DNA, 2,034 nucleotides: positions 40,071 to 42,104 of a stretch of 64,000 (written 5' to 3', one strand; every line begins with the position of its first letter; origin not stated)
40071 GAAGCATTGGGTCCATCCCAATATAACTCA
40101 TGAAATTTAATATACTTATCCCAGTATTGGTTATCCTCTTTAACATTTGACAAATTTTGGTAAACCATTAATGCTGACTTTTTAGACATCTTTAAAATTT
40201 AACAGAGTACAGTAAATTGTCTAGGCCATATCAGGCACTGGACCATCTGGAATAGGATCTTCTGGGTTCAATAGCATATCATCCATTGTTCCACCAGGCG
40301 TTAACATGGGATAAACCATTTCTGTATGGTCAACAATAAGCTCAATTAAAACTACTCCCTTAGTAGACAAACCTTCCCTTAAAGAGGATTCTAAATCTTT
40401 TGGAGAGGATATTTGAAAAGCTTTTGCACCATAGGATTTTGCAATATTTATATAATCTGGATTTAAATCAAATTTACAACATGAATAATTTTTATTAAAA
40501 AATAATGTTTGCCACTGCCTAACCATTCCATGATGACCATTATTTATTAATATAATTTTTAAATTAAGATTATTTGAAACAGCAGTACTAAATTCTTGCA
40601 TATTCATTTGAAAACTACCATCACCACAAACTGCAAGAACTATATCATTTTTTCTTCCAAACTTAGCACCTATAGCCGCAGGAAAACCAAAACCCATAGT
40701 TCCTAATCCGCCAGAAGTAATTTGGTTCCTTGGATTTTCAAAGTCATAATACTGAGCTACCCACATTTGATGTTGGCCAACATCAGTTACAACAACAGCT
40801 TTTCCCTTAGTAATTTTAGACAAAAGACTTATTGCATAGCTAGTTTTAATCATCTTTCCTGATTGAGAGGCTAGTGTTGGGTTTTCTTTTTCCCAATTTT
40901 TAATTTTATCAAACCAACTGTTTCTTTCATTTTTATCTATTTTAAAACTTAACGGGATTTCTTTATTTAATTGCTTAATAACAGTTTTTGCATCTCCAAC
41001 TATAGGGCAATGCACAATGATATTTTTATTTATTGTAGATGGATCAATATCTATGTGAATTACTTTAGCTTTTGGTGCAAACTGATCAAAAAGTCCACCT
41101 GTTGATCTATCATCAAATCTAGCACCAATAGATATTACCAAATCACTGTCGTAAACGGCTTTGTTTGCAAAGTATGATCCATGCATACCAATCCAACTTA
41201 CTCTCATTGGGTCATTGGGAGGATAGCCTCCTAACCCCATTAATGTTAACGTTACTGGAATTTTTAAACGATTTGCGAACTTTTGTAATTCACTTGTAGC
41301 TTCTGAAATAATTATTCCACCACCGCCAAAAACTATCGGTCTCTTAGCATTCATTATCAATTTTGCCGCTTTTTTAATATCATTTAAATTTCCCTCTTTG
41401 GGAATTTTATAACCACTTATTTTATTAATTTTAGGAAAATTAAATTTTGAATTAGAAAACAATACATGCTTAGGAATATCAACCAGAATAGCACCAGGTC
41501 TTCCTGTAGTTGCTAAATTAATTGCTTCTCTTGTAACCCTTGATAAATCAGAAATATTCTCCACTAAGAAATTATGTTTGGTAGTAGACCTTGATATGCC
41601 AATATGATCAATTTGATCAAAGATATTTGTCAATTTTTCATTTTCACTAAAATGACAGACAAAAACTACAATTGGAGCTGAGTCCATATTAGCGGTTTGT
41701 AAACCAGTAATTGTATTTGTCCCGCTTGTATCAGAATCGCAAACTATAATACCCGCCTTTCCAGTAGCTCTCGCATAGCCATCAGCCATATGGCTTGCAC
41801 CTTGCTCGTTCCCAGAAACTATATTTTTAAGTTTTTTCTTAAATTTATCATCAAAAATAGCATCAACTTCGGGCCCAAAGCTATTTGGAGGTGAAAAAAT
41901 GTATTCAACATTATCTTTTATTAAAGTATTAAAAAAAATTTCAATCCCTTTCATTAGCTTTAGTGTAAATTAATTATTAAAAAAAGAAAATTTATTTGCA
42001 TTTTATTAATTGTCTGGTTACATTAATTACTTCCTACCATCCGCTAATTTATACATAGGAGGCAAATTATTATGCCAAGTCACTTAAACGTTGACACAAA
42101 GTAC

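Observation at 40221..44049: Divergent cassette: stand-alone AHAS-like TPP enzyme and two tandem acetoacetate-decarboxylase-family paralogs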

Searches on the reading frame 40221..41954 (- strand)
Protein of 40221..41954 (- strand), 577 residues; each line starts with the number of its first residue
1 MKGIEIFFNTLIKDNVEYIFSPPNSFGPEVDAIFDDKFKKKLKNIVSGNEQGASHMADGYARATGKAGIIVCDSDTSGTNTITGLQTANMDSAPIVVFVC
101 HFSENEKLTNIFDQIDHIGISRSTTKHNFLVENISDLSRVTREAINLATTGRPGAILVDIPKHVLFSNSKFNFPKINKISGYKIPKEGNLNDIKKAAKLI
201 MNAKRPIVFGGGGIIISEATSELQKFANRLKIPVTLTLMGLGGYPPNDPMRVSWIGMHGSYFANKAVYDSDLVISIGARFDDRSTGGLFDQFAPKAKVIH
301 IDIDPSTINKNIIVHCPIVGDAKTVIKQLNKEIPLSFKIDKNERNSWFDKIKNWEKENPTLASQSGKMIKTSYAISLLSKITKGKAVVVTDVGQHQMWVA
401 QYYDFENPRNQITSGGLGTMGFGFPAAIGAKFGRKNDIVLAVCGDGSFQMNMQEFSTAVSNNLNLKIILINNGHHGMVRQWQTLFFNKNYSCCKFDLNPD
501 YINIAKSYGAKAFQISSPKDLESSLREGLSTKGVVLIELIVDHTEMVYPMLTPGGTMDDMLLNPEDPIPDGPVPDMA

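Call 3: search_protein_families(library=pfam, proteins=[window:40221-41954:-], max_evalue=0.01)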
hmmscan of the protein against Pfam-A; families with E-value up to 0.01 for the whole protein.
window:40221-41954:- (577 aa): 3 families
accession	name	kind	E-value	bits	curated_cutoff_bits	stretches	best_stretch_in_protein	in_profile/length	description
PF02775.26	TPP_enzyme_C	-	1.7e-54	184.1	21.9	1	391-538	1-150/151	Thiamine pyrophosphate enzyme, C-terminal TPP binding domain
PF00205.28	TPP_enzyme_M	-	7.3e-47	159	30.4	1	193-329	1-137/137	Thiamine pyrophosphate enzyme, central domain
PF02776.23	TPP_enzyme_N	-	9.1e-18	64.6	26.8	1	1-118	1-117/119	Thiamine pyrophosphate enzyme, N-terminal TPP binding domain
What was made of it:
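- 40221..41954 (-): ilvB: biosynthetic-type acetolactate synthase large subunit, marine-Dadabacteria variant with a remodelled N-terminal (Pyr) domain. A neighbour of the pair, not a partner. Three TPP domains (call 3).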

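Call 4: search_protein_families(library=ncbifam, proteins=[window:40221-41954:-], max_evalue=0.01)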
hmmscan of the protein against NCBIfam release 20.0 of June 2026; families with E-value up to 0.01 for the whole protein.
window:40221-41954:- (577 aa): 54 families (the best 25 are shown)
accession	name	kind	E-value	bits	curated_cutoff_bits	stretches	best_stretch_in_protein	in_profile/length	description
TIGR00118.1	acolac_lg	equivalog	5.2e-191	635.9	538.35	1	1-562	1-555/557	biosynthetic-type acetolactate synthase large subunit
NF004710.0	PRK06048.1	equivalog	4.9e-184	612.9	976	1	1-561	8-557/561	acetolactate synthase large subunit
NF006319.0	PRK08527.1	equivalog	6.7e-173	576.1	905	1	1-565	4-562/565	acetolactate synthase large subunit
NF005824.0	PRK07710.1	equivalog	1.3e-171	571.8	976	1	1-560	17-567/573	acetolactate synthase large subunit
NF006581.0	PRK09107.1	equivalog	2.3e-168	561.2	974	1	1-565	11-577/595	acetolactate synthase 3 large subunit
NF005058.0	PRK06466.1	equivalog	3.4e-168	560.7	951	1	2-563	5-569/574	acetolactate synthase 3 large subunit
NF004919.0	PRK06276.1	equivalog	1.3e-167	558.7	866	1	1-562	1-558/582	acetolactate synthase large subunit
NF005228.0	PRK06725.1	equivalog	4.7e-164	546.7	991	1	2-562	17-566/571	acetolactate synthase large subunit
NF005651.0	PRK07418.1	subfamily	1.9e-162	541.6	942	1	2-564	20-582/617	acetolactate synthase large subunit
NF006525.0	PRK08979.1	equivalog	1.8e-159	531.8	1084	1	2-563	5-567/572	acetolactate synthase 3 large subunit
NF005860.0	PRK07789.1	equivalog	7.6e-158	526.6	881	1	3-561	36-598/615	acetolactate synthase large subunit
NF005409.0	PRK06965.1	equivalog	4.8e-157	523.9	1035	1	2-566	22-586/587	acetolactate synthase 3 catalytic subunit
NF006524.0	PRK08978.1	equivalog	7.4e-157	522.9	738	1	1-561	1-544/548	acetolactate synthase 2 catalytic subunit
NF005364.0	PRK06882.1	equivalog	2.1e-155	518.3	1083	1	2-563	5-567/574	acetolactate synthase 3 large subunit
NF005936.0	PRK07979.1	equivalog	3.8e-148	494.3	1080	1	2-563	5-569/574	acetolactate synthase 3 large subunit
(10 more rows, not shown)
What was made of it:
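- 40221..41954 (-): TIGR00118 635.9 bits against cut-off 538.35; AlsS model 270 against 510 (call 4).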

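Call 27: search_solved_structures(query=window:40221-41954:-, max_evalue=1e-50, show_alignments=2)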
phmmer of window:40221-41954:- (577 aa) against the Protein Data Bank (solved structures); distinct sequences matched with E-value up to 1e-50: 25.
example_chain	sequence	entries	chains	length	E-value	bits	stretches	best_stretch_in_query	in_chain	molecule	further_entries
7tzz_A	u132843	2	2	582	8.2e-123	414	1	2-562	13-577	Acetolactate synthase, chloroplastic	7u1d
3e9y_A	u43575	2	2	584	8.8e-123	413.9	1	2-563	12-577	Acetolactate synthase, chloroplastic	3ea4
6u9h_A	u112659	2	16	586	1.2e-122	413.4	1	2-563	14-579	Acetolactate synthase, chloroplastic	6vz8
8et5_A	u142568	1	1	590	1.3e-122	413.3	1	2-563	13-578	Acetolactate synthase, chloroplastic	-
1ybh_A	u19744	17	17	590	1.3e-122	413.3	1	2-563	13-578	Acetolactate synthase, chloroplast | Acetolactate synthase | Acetolactate synthase, chloroplastic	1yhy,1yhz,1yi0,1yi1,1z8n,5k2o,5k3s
1jsc_A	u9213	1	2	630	1.3e-121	410.1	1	3-561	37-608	ACETOHYDROXY-ACID SYNTHASE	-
6u9d_A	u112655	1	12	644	1.4e-121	410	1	3-561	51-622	Acetolactate synthase catalytic subunit, mitochondrial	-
1n0h_A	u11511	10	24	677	1.6e-121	409.7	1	3-561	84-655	Acetolactate synthase | Acetolactate synthase, mitochondrial | Acetolactate synthase catalytic subunit, mitochondrial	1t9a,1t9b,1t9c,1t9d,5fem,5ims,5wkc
7u25_A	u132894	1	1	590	4.5e-121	408.3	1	2-563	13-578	Acetolactate synthase, chloroplastic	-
6dek_A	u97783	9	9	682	4.5e-121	408.3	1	3-562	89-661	Acetolactate synthase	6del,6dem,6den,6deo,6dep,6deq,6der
7stq_A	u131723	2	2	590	8.5e-121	407.4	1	2-563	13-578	Acetolactate synthase, chloroplastic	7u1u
7egv_A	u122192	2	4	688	2.7e-116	392.5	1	3-565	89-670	Acetolactate synthase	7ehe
9yjz_A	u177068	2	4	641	4.5e-114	385.2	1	2-563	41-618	Acetolactate synthase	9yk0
6wo1_A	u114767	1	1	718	1.8e-112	379.9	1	2-564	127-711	Acetohydroxyacid synthase catalytic subunit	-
6lpi_A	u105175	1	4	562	3.8e-103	349.1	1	11-560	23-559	Acetolactate synthase isozyme 1 large subunit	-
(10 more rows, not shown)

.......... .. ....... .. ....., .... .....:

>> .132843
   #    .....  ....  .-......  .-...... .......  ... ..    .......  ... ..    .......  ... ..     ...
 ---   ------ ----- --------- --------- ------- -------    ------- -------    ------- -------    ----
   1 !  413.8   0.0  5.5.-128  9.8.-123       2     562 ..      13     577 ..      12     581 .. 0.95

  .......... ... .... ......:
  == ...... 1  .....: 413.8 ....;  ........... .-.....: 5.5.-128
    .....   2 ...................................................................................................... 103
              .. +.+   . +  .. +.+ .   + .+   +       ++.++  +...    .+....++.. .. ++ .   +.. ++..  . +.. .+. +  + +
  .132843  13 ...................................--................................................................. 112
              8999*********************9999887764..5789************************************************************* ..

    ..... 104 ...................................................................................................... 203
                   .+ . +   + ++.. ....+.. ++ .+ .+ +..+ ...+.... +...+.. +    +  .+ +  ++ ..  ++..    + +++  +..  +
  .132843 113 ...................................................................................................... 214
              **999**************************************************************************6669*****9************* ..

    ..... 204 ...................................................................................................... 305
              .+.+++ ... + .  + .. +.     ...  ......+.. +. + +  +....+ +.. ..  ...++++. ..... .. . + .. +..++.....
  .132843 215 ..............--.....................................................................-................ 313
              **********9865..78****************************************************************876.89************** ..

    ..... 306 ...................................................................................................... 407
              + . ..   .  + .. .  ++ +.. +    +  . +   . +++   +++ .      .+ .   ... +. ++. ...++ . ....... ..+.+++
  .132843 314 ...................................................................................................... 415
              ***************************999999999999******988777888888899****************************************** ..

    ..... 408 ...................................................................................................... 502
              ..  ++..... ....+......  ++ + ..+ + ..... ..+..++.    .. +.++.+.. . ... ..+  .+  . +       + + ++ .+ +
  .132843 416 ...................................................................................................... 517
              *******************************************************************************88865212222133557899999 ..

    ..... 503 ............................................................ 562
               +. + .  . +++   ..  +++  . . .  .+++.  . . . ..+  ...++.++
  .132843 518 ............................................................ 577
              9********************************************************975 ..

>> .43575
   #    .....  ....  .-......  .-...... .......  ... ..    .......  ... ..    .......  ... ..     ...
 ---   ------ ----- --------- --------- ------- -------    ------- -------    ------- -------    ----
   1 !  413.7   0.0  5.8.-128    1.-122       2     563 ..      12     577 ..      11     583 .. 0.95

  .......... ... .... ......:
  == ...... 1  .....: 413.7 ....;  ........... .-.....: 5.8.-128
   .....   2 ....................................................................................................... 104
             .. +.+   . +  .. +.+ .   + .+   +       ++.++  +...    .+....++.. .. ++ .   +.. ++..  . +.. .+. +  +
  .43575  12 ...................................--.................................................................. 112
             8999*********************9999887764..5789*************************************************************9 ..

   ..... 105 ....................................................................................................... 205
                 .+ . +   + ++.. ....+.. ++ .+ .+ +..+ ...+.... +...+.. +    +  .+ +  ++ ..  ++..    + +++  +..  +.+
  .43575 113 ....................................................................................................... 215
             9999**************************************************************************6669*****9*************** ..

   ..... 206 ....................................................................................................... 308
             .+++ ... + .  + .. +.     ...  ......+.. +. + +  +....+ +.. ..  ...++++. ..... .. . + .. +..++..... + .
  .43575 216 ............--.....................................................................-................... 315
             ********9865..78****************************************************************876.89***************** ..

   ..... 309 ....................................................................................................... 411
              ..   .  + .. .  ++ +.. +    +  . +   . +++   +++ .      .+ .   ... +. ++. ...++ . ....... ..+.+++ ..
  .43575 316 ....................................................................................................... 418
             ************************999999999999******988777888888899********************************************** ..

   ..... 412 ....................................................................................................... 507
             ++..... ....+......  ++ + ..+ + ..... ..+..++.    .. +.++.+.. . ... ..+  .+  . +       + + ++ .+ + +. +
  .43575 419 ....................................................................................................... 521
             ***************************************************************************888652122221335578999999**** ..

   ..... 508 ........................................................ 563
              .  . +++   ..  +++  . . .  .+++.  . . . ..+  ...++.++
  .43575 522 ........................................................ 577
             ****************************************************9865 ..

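Call 46: find_homologous_proteins(query=window:40221-41954:-, max_evalue=1e-100)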
Query window:40221-41954:- (577 aa): 7928 proteins with E <= 1e-100 among 8000 candidates; the best 120 are listed.
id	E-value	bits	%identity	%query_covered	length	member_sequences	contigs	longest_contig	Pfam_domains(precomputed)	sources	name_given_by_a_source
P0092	0.0e+0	1316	100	100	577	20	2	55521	PF02775.27,PF02776.24,PF00205.29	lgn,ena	-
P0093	0.0e+0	1160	85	100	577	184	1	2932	PF02775.27,PF02776.24,PF00205.29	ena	-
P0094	0.0e+0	1138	84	100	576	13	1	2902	PF02775.27,PF02776.24,PF00205.29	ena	-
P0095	0.0e+0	1112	83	100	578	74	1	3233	PF02775.27,PF02776.24,PF00205.29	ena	-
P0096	0.0e+0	1053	78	100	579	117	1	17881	PF02775.27,PF02776.24,PF00205.29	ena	-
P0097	0.0e+0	1044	77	100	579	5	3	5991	PF02775.27,PF02776.24,PF00205.29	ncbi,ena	-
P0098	0.0e+0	1043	77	100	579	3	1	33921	PF02775.27,PF02776.24,PF00205.29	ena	-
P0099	0.0e+0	1040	77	100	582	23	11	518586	PF02775.27,PF02776.24,PF00205.29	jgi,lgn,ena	jgi:acetolactate synthase-1/2/3 large subunit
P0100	0.0e+0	1036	77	100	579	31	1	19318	PF02775.27,PF02776.24,PF00205.29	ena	-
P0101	0.0e+0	1028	76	100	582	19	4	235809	PF02775.27,PF02776.24,PF00205.29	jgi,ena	-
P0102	0.0e+0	1025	76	100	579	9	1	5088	PF02775.27,PF02776.24,PF00205.29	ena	-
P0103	0.0e+0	1014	74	100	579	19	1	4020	PF02775.27,PF02776.24,PF00205.29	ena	-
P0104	0.0e+0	1013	75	100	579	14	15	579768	PF02775.27,PF02776.24,PF00205.29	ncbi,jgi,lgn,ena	-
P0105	4.4e-261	885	79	84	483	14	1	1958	PF02775.27,PF00205.29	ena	-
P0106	5.4e-254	862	83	77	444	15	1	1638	PF02775.27,PF00205.29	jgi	jgi:acetolactate synthase-1/2/3 large subunit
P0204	2.8e-209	714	55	98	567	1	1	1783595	PF02775.27,PF02776.24,PF00205.29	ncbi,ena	-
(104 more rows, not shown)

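Call 47: find_encoding_contigs(protein=P0099, flank=8000, max_places=2)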
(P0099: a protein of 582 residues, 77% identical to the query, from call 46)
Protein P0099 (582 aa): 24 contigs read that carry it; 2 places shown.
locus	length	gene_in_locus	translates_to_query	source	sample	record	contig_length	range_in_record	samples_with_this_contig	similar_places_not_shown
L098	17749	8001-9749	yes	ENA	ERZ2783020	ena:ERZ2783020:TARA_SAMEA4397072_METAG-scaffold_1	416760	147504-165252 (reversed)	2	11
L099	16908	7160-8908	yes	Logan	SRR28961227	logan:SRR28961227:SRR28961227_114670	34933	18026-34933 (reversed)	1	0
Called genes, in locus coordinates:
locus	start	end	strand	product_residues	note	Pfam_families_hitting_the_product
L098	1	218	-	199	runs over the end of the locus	PF10294:Methyltransf_16, PF05175:MTS, PF06325:PrmA, PF02475:TRM5-TYW2_MTfase, PF03602:Cons_hypoth95 (weak), PF13847:Methyltransf_31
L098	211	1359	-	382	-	PF01636:APH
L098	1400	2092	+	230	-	PF02627:CMD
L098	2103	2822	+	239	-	PF01479:S4 (weak), PF00849:PseudoU_synth_2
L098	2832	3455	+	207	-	PF02223:Thymidylate_kin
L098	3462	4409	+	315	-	PF13177:DNA_pol3_delta2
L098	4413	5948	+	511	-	PF00133:tRNA-synt_1, PF01406:tRNA-synt_1e (weak), PF09334:tRNA-synt_1g, PF00133:tRNA-synt_1, PF01406:tRNA-synt_1e (weak), PF19303:Anticodon_3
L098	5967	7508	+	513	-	PF00682:HMGL-like, PF22617:HCS_D2, PF08502:LeuA_dimer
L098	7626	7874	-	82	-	-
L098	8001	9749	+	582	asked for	PF02776:TPP_enzyme_N, PF00205:TPP_enzyme_M, PF02775:TPP_enzyme_C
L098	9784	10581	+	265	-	PF26312:DUF8083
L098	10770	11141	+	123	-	PF00825:Ribonuclease_P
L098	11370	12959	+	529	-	PF14849:YidC_periplas, PF02096:60KD_IMP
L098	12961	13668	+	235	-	PF14804:Jag_N, PF07650:KH_2 (weak), PF13083:KH_KhpA-B, PF01424:R3H (faint)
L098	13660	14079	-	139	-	PF00383:dCMP_cyt_deam_1, PF14437:MafB19-deam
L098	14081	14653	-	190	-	PF00117:GATase, PF07722:Peptidase_C26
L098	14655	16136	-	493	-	PF04715:, PF00425:Chorismate_bind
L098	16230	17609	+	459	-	PF02878:PGM_PMM_I, PF02879:PGM_PMM_II, PF02880:PGM_PMM_III, PF00408:PGM_PMM_IV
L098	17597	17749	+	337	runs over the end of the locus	PF13529:Peptidase_C39_2 (weak), PF14399:BtrH_N, PF16169:DUF4872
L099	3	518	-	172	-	?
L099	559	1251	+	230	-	PF02627:CMD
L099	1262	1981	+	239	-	PF01479:S4 (weak), PF00849:PseudoU_synth_2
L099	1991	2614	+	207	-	PF02223:Thymidylate_kin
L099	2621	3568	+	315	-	PF13177:DNA_pol3_delta2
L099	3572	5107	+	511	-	PF00133:tRNA-synt_1, PF01406:tRNA-synt_1e (weak), PF09334:tRNA-synt_1g, PF00133:tRNA-synt_1, PF01406:tRNA-synt_1e (weak), PF19303:Anticodon_3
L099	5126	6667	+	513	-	PF00682:HMGL-like, PF22617:HCS_D2, PF08502:LeuA_dimer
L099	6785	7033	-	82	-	-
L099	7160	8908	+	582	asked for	PF02776:TPP_enzyme_N, PF00205:TPP_enzyme_M, PF02775:TPP_enzyme_C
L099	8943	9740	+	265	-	PF26312:DUF8083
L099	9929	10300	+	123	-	PF00825:Ribonuclease_P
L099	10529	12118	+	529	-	PF14849:YidC_periplas, PF02096:60KD_IMP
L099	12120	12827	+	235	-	PF14804:Jag_N, PF07650:KH_2 (weak), PF13083:KH_KhpA-B, PF01424:R3H (faint)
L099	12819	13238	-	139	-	PF00383:dCMP_cyt_deam_1, PF14437:MafB19-deam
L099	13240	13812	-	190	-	PF00117:GATase, PF07722:Peptidase_C26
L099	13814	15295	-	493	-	PF04715:, PF00425:Chorismate_bind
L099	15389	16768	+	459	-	PF02878:PGM_PMM_I, PF02879:PGM_PMM_II, PF02880:PGM_PMM_III, PF00408:PGM_PMM_IV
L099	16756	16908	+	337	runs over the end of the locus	PF13529:Peptidase_C39_2 (weak), PF14399:BtrH_N, PF16169:DUF4872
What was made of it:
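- Marine relatives with the same AHAS variant have no ADC genes beside it (call 47).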
